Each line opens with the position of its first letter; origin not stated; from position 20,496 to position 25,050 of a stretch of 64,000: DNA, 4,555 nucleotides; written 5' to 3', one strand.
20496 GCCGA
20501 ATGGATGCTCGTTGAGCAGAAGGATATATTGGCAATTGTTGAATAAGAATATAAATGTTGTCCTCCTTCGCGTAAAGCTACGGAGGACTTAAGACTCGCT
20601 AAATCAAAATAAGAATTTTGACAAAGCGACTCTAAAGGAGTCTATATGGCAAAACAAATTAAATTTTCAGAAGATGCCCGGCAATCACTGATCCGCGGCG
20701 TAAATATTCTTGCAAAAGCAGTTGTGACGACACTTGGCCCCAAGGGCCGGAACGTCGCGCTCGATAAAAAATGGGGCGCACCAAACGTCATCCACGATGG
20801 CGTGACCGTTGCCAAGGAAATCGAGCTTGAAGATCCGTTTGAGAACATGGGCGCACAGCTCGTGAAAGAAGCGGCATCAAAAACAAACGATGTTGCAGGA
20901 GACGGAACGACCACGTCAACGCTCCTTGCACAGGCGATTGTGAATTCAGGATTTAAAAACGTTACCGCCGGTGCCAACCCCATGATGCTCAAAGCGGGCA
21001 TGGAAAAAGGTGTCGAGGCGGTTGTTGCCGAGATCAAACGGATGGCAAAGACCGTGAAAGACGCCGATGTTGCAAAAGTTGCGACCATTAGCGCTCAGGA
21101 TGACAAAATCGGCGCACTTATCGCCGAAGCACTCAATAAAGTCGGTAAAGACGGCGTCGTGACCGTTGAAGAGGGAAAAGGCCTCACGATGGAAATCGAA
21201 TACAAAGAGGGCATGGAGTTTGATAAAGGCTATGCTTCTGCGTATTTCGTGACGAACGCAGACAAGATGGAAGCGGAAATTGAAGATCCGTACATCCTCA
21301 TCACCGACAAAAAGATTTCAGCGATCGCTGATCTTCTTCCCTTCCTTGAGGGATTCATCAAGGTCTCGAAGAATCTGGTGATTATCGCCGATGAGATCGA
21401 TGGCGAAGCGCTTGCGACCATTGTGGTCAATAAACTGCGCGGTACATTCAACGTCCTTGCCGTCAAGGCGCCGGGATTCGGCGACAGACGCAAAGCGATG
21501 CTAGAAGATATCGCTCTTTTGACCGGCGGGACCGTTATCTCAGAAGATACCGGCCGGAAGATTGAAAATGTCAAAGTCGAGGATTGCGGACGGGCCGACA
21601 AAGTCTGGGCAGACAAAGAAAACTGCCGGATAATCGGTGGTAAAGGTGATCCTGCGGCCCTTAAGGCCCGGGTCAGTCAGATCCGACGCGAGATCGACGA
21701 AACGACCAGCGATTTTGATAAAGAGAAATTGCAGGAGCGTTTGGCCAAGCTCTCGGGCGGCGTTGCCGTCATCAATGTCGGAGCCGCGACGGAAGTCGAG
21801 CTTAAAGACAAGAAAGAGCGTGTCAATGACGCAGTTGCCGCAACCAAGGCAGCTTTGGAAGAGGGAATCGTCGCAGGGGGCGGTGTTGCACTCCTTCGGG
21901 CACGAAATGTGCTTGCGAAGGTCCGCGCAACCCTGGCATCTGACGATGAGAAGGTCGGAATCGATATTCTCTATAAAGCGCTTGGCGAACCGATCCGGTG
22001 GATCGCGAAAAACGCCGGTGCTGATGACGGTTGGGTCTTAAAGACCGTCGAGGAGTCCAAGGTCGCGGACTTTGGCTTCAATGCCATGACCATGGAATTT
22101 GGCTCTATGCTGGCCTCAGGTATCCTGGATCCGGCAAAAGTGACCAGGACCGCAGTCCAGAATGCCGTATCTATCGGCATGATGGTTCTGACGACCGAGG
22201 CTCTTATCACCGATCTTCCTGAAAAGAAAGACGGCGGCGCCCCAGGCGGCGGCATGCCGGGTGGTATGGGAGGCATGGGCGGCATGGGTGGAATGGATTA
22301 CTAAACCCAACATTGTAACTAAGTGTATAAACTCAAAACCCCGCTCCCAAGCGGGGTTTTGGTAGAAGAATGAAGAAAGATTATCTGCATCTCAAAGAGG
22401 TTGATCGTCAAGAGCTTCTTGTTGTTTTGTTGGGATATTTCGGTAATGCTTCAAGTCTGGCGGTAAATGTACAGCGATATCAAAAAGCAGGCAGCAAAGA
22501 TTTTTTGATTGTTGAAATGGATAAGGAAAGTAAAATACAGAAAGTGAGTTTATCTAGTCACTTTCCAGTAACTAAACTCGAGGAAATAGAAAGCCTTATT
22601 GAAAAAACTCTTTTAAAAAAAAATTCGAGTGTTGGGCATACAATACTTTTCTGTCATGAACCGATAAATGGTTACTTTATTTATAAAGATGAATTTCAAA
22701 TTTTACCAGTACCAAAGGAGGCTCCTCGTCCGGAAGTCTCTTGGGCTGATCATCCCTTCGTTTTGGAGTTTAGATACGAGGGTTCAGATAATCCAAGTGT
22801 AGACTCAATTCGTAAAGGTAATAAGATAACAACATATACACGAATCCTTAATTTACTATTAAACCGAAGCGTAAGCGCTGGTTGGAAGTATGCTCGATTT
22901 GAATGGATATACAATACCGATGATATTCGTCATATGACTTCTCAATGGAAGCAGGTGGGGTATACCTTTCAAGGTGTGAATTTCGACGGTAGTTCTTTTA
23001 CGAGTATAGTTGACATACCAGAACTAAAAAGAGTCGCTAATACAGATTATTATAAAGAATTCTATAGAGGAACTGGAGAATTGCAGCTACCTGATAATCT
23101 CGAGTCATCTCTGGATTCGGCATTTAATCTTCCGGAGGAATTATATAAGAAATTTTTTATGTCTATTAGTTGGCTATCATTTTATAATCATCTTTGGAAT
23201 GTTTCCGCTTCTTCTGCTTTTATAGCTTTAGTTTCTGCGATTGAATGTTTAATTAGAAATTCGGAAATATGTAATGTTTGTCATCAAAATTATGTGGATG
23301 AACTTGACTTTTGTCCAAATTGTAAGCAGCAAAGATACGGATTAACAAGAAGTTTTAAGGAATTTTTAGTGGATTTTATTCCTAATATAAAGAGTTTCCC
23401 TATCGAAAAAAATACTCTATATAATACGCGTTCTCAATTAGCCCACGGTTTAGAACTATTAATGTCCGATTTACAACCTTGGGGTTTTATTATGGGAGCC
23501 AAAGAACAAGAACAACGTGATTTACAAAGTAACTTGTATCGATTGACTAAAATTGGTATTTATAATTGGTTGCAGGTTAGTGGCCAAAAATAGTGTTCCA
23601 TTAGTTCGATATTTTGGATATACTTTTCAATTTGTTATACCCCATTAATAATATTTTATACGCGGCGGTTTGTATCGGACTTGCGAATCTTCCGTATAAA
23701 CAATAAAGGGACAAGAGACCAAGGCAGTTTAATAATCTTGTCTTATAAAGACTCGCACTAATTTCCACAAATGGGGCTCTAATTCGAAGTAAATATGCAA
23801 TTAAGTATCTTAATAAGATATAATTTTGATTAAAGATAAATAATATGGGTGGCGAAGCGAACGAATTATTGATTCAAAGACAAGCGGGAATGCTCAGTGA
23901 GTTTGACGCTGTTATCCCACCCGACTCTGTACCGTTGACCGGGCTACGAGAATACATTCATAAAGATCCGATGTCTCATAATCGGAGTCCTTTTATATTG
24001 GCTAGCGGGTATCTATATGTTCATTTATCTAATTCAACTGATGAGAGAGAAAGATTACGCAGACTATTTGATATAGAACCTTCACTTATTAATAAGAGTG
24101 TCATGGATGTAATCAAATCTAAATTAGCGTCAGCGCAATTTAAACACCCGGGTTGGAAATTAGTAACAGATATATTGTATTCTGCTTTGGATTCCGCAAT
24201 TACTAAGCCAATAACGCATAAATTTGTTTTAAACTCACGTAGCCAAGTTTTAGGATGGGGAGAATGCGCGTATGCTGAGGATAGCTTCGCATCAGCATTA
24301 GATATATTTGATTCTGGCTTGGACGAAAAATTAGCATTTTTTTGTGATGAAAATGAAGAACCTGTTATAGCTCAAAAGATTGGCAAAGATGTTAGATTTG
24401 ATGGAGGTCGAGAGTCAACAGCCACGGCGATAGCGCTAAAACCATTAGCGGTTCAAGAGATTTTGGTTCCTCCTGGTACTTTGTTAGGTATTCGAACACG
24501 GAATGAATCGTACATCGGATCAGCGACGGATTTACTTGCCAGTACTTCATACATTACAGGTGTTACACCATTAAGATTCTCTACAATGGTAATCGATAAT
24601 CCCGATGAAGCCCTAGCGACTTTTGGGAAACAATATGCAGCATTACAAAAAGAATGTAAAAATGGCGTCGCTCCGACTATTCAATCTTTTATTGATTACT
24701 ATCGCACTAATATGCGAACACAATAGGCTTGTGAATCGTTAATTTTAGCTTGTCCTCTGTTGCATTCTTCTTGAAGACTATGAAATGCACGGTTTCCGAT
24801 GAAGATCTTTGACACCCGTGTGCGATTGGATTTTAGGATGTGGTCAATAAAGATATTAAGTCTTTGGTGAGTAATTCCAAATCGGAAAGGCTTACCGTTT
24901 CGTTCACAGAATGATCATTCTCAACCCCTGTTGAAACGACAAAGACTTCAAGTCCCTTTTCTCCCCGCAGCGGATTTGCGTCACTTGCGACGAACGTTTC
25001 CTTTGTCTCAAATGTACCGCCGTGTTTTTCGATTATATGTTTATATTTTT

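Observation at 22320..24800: AT-rich islet after the groEL terminator encoding a Zn-ribbon plus HEPN-like (Rx4H) protein and an uncharacterised partner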

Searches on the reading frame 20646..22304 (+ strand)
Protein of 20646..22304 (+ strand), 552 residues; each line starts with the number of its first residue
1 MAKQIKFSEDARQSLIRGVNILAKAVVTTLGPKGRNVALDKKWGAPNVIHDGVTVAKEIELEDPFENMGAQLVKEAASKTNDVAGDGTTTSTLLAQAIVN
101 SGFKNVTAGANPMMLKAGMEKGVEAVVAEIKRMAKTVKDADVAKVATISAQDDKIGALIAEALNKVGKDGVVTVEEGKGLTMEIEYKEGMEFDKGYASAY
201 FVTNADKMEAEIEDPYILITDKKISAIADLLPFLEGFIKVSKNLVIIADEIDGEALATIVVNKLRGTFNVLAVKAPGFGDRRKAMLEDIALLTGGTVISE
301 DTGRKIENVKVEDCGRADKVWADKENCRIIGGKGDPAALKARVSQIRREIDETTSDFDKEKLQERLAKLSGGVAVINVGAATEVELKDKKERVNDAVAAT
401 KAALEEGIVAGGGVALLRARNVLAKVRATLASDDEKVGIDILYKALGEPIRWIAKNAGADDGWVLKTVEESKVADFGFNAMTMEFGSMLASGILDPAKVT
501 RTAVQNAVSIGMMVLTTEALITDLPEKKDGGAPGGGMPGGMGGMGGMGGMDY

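Call 39: find_encoding_contigs(protein=window:20646-22304:+, flank=6000, max_places=6)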
Protein window:20646-22304:+ (552 aa): no gene with exactly this product is on record in the collection.

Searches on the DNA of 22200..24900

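Call 100: search_rna_families(source=window, start=22200, end=24900, threshold=evalue, max_evalue=1)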
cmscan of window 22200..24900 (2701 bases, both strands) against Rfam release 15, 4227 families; matches with E-value up to 1: 2.
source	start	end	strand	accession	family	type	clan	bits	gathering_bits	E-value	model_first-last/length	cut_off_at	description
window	22326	22421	-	RF01772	rnk_pseudo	Cis-reg; leader;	-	28.2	55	0.048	1-108/108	no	Pseudomonas rnk leader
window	22300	22360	+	RF01393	isrJ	Gene; sRNA;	-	23.6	37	0.2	1-75/75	no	isrJ Hfq binding RNA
